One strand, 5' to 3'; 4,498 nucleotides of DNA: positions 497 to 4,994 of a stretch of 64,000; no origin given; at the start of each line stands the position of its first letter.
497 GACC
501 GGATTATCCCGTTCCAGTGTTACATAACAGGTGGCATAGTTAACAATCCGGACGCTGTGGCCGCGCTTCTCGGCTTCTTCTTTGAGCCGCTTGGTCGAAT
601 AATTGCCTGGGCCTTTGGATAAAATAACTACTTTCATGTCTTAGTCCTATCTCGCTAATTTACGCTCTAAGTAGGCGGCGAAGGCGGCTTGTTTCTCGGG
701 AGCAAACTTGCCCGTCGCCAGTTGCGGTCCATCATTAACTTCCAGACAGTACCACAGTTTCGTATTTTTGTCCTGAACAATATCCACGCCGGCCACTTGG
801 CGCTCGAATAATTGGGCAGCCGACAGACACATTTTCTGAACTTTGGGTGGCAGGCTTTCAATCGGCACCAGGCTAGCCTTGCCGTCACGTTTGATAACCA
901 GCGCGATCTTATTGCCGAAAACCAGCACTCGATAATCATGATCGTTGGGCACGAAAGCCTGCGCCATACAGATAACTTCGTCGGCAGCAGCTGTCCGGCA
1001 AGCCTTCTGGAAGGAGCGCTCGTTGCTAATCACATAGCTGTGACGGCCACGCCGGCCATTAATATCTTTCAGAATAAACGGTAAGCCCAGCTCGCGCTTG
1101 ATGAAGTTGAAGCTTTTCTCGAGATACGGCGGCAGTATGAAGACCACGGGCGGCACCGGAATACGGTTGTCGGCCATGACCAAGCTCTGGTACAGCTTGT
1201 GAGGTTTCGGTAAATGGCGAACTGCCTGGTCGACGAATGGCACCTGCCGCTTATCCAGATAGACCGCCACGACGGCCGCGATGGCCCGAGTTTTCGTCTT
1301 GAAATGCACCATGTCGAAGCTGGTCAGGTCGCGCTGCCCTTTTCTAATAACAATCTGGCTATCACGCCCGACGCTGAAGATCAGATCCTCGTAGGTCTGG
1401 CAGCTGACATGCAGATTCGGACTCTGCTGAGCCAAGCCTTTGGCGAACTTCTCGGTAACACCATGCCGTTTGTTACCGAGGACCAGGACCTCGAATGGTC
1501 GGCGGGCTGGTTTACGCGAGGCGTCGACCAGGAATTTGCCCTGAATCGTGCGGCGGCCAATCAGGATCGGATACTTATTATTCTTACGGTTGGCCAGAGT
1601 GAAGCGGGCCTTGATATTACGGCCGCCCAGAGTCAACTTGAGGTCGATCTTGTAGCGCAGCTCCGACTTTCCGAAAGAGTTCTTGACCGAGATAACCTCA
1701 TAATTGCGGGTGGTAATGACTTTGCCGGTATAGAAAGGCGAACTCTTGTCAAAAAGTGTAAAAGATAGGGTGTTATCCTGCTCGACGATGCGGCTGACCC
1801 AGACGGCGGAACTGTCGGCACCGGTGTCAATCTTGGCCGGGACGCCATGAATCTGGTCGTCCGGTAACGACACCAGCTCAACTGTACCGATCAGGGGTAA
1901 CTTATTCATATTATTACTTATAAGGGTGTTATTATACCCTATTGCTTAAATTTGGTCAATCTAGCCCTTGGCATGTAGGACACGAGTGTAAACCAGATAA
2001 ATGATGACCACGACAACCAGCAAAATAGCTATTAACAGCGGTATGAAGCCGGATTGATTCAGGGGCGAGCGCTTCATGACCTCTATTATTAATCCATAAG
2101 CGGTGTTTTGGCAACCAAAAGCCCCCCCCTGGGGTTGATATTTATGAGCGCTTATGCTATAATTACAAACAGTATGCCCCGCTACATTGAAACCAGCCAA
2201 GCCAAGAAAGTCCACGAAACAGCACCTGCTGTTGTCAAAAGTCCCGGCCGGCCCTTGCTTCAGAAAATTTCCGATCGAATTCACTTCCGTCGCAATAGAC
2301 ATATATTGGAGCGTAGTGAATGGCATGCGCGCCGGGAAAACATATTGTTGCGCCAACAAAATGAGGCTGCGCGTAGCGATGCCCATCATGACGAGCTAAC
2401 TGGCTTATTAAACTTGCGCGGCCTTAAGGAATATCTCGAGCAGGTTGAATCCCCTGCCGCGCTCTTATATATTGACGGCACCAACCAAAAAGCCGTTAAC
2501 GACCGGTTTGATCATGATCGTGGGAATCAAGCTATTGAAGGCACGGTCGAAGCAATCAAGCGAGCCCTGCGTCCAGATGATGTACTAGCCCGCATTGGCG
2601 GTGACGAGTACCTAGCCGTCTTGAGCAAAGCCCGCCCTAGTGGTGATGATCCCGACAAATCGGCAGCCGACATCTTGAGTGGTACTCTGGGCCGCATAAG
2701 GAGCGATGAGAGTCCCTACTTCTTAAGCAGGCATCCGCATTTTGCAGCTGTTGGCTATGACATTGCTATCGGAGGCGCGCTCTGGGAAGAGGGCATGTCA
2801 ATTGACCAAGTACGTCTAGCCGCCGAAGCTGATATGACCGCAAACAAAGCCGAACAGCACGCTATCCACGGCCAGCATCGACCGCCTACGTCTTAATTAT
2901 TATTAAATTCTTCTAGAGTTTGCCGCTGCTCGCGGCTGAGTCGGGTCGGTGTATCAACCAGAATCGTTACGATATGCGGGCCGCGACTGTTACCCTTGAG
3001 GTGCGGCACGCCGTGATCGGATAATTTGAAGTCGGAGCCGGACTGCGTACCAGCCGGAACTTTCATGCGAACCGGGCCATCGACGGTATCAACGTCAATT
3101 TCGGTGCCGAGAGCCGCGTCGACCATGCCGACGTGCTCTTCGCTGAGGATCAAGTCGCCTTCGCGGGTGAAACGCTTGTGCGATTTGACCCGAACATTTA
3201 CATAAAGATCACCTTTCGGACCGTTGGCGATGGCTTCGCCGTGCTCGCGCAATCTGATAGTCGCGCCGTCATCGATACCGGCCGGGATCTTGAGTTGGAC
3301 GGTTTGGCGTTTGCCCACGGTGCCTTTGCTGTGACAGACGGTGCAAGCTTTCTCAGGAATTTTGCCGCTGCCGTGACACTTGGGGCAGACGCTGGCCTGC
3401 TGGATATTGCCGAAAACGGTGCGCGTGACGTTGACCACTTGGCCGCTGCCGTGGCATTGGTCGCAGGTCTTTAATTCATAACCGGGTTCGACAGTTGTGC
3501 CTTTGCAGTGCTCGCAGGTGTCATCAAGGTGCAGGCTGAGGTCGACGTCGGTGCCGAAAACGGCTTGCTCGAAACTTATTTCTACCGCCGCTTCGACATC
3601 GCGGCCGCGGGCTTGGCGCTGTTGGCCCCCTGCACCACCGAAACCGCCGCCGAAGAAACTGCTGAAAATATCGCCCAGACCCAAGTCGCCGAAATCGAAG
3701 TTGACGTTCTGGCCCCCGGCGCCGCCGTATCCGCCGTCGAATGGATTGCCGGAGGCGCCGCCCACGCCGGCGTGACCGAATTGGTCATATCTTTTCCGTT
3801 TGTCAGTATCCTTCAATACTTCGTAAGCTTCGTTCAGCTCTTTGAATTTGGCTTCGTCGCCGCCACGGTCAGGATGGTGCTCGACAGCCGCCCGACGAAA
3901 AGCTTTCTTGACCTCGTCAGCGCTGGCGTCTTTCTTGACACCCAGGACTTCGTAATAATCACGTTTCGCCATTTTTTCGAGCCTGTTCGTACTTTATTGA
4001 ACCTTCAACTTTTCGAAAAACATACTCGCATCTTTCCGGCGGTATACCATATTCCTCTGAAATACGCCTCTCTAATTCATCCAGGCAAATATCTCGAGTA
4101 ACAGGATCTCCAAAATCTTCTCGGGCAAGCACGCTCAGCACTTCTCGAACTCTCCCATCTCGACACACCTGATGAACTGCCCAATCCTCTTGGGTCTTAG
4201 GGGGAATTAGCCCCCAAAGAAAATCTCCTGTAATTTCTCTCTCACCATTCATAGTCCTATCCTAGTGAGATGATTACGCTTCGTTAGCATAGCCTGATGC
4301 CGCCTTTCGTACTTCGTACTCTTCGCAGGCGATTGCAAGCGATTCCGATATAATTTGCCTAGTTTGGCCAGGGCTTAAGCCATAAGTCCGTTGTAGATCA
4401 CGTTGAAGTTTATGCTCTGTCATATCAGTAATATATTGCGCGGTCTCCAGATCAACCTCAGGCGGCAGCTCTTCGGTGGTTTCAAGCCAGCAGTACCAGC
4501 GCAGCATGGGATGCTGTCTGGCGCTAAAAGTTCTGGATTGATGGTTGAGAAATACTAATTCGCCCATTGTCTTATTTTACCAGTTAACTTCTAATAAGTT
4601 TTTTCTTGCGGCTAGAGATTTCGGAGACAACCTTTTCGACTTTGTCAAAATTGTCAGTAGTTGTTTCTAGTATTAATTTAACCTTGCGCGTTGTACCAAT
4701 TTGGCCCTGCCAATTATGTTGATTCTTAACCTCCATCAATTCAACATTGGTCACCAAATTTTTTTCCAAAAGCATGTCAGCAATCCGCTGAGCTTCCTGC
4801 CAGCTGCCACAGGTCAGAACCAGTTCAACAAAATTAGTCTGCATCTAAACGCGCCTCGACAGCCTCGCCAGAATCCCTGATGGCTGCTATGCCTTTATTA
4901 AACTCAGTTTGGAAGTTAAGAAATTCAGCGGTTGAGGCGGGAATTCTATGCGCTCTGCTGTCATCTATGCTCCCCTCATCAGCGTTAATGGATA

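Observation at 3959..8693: Small AT-rich orphan ORFs occupy every junction of the hrcA-grpE-dnaK-dnaJ operon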

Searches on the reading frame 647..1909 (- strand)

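Call 88: search_protein_families(library=pfam, proteins=[window:647-1909:-], max_evalue=0.001)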
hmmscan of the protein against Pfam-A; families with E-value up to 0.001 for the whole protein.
window:647-1909:- (420 aa): 2 families
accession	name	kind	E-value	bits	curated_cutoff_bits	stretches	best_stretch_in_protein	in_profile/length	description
PF05618.17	Zn_protease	-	1e-16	61.6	27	1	7-135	2-134/138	Putative ATP-dependent zinc protease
PF08443.16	RimK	-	3.5e-10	40.3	21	1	243-398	9-170/188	RimK-like ATP-grasp domain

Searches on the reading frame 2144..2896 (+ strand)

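Call 88: search_protein_families(library=pfam, proteins=[window:2144-2896:+], max_evalue=0.001)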
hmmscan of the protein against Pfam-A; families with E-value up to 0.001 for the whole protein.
window:2144-2896:+ (250 aa): 1 family
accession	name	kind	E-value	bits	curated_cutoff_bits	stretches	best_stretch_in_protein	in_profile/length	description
PF00990.26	GGDEF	-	6.6e-16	58.9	23.8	1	80-167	1-96/161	Diguanylate cyclase, GGDEF domain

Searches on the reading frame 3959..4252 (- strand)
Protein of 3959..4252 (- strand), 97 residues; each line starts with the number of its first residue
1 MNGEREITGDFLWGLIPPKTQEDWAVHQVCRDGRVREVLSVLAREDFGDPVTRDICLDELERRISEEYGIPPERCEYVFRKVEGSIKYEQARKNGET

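Call 3: search_protein_families(library=pfam, proteins=[window:3959-4252:-], max_evalue=1)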
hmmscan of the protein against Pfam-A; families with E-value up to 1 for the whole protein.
window:3959-4252:- (97 aa): 0 families

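Call 4: search_protein_families(library=ncbifam, proteins=[window:3959-4252:-], max_evalue=1)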
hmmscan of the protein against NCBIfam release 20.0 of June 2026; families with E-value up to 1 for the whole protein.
window:3959-4252:- (97 aa): 0 families

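Call 41: search_protein_families(library=phrogs, proteins=[window:3959-4252:-], max_evalue=0.1)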
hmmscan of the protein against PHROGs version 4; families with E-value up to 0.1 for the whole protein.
window:3959-4252:- (97 aa): 0 families

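Call 42: search_protein_families(library=padloc, proteins=[window:3959-4252:-], max_evalue=0.1)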
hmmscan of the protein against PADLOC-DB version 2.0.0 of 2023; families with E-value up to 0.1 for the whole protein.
window:3959-4252:- (97 aa): 0 families

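Call 44: search_solved_structures(query=A3, max_evalue=10)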
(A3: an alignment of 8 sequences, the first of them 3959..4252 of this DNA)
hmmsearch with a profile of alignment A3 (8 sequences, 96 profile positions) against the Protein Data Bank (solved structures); distinct sequences matched with E-value up to 10: 11.
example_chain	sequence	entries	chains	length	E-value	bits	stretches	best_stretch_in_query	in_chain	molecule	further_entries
3zmf_A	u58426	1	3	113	0.043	17.1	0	46-73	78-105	GENERAL CONTROL PROTEIN GCN4, PUTATIVE INNER MEMBRANE PROTEIN, GENERAL CONTROL PROTEIN GCN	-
3wpr_A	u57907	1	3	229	0.13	15.6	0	31-73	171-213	Trimeric autotransporter adhesin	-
2yo0_A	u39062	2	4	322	0.17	15.2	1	24-73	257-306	GENERAL CONTROL PROTEIN GCN4, PUTATIVE INNER MEMBRANE PROTEIN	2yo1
2yo2_A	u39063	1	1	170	0.44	13.9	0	46-73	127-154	GENERAL CONTROL PROTEIN GCN4, PUTATIVE INNER MEMBRANE PROTEIN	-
2yny_A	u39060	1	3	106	0.61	13.4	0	55-73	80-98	GENERAL CONTROL PROTEIN GCN4, PUTATIVE INNER MEMBRANE PROTEIN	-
3wp8_A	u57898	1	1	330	0.67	13.3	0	38-73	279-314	Trimeric autotransporter adhesin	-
3wpo_A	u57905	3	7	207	0.79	13.1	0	49-73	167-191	Trimeric autotransporter adhesin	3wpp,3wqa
2wpq_A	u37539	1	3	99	0.84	13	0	56-83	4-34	TRIMERIC AUTOTRANSPORTER ADHESIN FRAGMENT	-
2wpr_A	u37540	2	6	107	1.5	12.2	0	56-85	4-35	TRIMERIC AUTOTRANSPORTER ADHESIN FRAGMENT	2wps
2xzr_A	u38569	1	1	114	2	11.8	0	54-73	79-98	IMMUNOGLOBULIN-BINDING PROTEIN EIBD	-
5app_A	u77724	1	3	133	4.5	10.6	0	56-88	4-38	General control protein GCN4,GENERAL CONTROL PROTEIN GCN4, OUTER MEMBRANE PROTEIN 100,Gene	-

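Call 67: predict_structure(alignment_id=A3)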
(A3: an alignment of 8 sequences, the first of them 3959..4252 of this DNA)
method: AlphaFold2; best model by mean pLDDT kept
length: 97 residues; sequences in the alignment: 8
mean_pLDDT: 89.2   pTM: 0.73
mean pLDDT of the five models: 89.2, 88.8, 88.6, 88.0, 87.5
residues with pLDDT >= 90: 68; 70-90: 22; 50-70: 5; < 50: 2
segments of 3 or more residues with pLDDT < 50: none
pLDDT, mean of each block of 10 residues (from residue 1): 68 91 95 95 88 94 95 93 91 78
secondary structure, 60 per line:
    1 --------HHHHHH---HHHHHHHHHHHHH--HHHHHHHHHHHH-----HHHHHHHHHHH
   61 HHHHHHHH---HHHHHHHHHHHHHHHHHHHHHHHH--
elements in order: H9-14 H18-30 H33-44 H50-68 H72-95

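Call 70: fold_search(model_id=the predicted structure, library=pdb)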
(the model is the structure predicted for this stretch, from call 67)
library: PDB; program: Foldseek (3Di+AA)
matches with E <= 10: 98; with E <= 0.001: 0
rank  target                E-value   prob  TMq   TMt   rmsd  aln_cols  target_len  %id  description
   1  1r22_B                1.5e+00  0.15  0.25  0.25   9.8        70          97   18  Crystal structure of the cyanobacterial metallothionein repressor SmtB (C14S/C61S/C121S mutant) in the Zn2alpha5-form (released 2004-05-18)
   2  9njc_A                1.6e+00  0.14  0.30  0.08   5.6        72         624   15  hPNPase bound to PO4 in loop conformation 1 (released 2025-12-10)
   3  6ysz_A                1.7e+00  0.18  0.30  0.12   7.1        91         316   18  Cryo-EM structure of T7 bacteriophage DNA translocation gp15 core protein intermediate assembly (released 2021-09-08)
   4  3u1k_B                2.3e+00  0.13  0.30  0.08   5.3        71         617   17  Crystal structure of human PNPase (released 2012-02-01)
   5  4asv_MODEL_1_A        2.4e+00  0.15  0.27  0.31   6.2        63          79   16  Solution structure of the N-terminal dimerisation domain of Sgt2 (released 2013-01-16)
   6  9njb_B                2.9e+00  0.20  0.36  0.08   4.8        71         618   17  hPNPase RNA pre-catalytic state (released 2025-12-10)
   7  2odm_B                2.9e+00  0.16  0.32  0.36   7.2        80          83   12  Crystal structure of S. aureus YlaN, an essential leucine rich protein involved in the control of cell shape (released 2007-06-05)
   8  1qb2_B                2.9e+00  0.09  0.28  0.26   8.4        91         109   10  CRYSTAL STRUCTURE OF THE CONSERVED SUBDOMAIN OF HUMAN PROTEIN SRP54M AT 2.1A RESOLUTION: EVIDENCE FOR THE MECHANISM OF (released 1999-10-20)
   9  4f8c_C                3.1e+00  0.08  0.24  0.11  15.2        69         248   14  Structure of the Cif:Nedd8 complex - Yersinia pseudotuberculosis Cycle Inhibiting Factor in complex with human Nedd8 (released 2012-06-20)
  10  7y16_B                3.1e+00  0.08  0.28  0.21  15.8       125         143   12  Crystal structure of rRNA-processing protein Las1 (released 2023-06-14)
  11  3po4_A                3.1e+00  0.05  0.20  0.05  13.9       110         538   19  Structure of a mutant of the large fragment of DNA polymerase I from Thermus aquaticus in complex with a blunt-ended D (released 2011-06-15)
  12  5nkx_B                3.3e+00  0.06  0.23  0.22  10.6        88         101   10  HRSV M2-1 core domain, P3221 crystal form (released 2018-01-03)
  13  9njd_C                3.5e+00  0.10  0.30  0.08   5.3        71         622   15  hPNPase bound to PO4 in loop conformation 3 (released 2025-12-10)
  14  9vvp_K                3.5e+00  0.09  0.30  0.08   8.1       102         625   13  Core proteins of the bacteriophage E1004 (released 2025-11-12)
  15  5nkx_A                3.5e+00  0.06  0.23  0.21  11.1        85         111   12  HRSV M2-1 core domain, P3221 crystal form (released 2018-01-03)
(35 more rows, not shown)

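Call 93: search_protein_families(library=pfam, alignment_id=A3, max_evalue=0.1)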
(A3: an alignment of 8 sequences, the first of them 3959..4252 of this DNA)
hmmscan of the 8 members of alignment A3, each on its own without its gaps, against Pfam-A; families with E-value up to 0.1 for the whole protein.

A. member 1, window:3959-4252:- (97 aa): 0 families

B. families by the number of members that match (of 8 scanned): 3 families
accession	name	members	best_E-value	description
PF21836.2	DUF6895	1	0.022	Domain of unknown function (DUF6895)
PF25614.1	PhiKZ_VTX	1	0.06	Bacteriophage PhiKZ vertex-binding protein gp28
PF18842.6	LPD26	1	0.086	Large polyvalent protein associated domain 26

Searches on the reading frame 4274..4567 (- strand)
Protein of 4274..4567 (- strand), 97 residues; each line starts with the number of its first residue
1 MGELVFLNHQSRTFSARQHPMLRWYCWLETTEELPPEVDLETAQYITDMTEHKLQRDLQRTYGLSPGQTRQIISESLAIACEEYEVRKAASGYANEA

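Call 3: search_protein_families(library=pfam, proteins=[window:4274-4567:-], max_evalue=1)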
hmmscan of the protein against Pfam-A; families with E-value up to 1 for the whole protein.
window:4274-4567:- (97 aa): 2 families
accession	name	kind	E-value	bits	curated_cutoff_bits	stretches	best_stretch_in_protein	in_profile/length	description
PF13714.12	PEP_mutase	-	0.092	12.7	31.5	1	31-78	49-96/240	Phosphoenolpyruvate phosphomutase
PF22292.1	DUF6965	-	0.16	12.4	25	1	27-49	9-30/66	Domain of unknown function (DUF6965)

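Call 4: search_protein_families(library=ncbifam, proteins=[window:4274-4567:-], max_evalue=1)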
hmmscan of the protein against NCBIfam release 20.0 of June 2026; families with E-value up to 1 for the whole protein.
window:4274-4567:- (97 aa): 0 families

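Call 41: search_protein_families(library=phrogs, proteins=[window:4274-4567:-], max_evalue=0.1)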
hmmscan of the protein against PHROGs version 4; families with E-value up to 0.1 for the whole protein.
window:4274-4567:- (97 aa): 0 families

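Call 42: search_protein_families(library=padloc, proteins=[window:4274-4567:-], max_evalue=0.1)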
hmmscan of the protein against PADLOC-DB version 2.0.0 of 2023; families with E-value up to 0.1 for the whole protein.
window:4274-4567:- (97 aa): 0 families

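Call 103: search_solved_structures(query=A4, max_evalue=1)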
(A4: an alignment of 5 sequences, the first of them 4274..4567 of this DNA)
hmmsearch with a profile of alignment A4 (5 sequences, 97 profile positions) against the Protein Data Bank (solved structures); distinct sequences matched with E-value up to 1: 2.
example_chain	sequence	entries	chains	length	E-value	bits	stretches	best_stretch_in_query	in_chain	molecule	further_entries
3kp2_A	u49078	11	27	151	0.18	15.4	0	51-84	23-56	Transcriptional regulator TcaR | TcaR transcription regulator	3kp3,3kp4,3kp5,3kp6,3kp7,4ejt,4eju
5obu_A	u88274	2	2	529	0.91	13.1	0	32-60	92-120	Chaperone protein DnaK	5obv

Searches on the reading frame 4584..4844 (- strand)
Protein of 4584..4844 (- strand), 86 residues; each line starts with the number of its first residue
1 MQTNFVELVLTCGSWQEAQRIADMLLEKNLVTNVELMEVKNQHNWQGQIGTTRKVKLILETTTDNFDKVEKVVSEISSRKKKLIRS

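Call 3: search_protein_families(library=pfam, proteins=[window:4584-4844:-], max_evalue=1)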
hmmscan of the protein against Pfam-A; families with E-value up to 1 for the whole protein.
window:4584-4844:- (86 aa): 2 families
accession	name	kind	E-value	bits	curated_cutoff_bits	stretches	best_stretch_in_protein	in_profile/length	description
PF03091.20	CutA1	-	1.8e-11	44.2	22.4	1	9-78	4-74/99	CutA1 divalent ion tolerance protein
PF25274.1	MJ0548_C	-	0.053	14.2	27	1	26-73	6-53/97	Connectase MJ0548-like, C-terminal domain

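Call 4: search_protein_families(library=ncbifam, proteins=[window:4584-4844:-], max_evalue=1)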
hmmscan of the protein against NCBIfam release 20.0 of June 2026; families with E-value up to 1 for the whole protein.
window:4584-4844:- (86 aa): 2 families
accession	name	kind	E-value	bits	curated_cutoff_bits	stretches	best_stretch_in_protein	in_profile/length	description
NF041095.1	dival_cat_tol_CutA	equivalog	8.7e-12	45.1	120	1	9-77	5-73/100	divalent-cation tolerance protein CutA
NF007930.0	PRK10645.1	equivalog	0.003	17.7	145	1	8-67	16-76/114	divalent cation tolerance protein CutA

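Call 41: search_protein_families(library=phrogs, proteins=[window:4584-4844:-], max_evalue=0.1)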
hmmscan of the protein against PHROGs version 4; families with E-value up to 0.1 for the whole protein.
window:4584-4844:- (86 aa): 0 families

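Call 42: search_protein_families(library=padloc, proteins=[window:4584-4844:-], max_evalue=0.1)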
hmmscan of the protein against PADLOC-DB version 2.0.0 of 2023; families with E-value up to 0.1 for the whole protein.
window:4584-4844:- (86 aa): 0 families

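Call 106: search_solved_structures(query=window:4584-4844:-, max_evalue=0.01)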
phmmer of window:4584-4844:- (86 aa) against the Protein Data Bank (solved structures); distinct sequences matched with E-value up to 0.01: 12.
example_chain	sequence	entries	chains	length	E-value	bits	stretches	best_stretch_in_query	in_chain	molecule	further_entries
1p1l_A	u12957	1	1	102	3.4e-07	33.2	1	8-75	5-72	Periplasmic divalent cation tolerance protein CUTA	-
6t76_A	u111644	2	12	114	4.4e-05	26.5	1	11-76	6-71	Periplasmic divalent cation tolerance protein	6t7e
1uku_A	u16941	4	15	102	6.1e-05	26.1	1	10-76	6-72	periplasmic divalent cation tolerance protein CutA | Divalent-cation tolerance protein CutA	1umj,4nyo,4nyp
1j2v_A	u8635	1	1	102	0.00012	25.1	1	10-76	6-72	102AA long hypothetical periplasmic divalent cation tolerance protein CUTA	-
5iww_D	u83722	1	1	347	0.00034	23.7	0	5-36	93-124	PLS9-PPR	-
1nza_A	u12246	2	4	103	0.00036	23.6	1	9-74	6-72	Divalent cation tolerance protein | Divalent Cation Tolerance Protein CutA1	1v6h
9kfx_A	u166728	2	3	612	0.00037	23.6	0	2-32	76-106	Synthetic PPR-DYW protein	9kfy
4e98_A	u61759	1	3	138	0.00062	22.9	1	2-79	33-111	CutA1 divalent ion tolerance protein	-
2e66_A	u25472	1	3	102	0.00077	22.6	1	10-76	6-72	Divalent-cation tolerance protein cutA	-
6gdu_A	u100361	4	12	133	0.00097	22.3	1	6-71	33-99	Periplasmic divalent cation tolerance protein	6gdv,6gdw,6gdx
4iyq_A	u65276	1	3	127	0.0033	20.6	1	6-67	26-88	Divalent ion tolerance protein CutA1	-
2nuh_A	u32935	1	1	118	0.0033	20.6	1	8-63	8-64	Periplasmic divalent cation tolerance protein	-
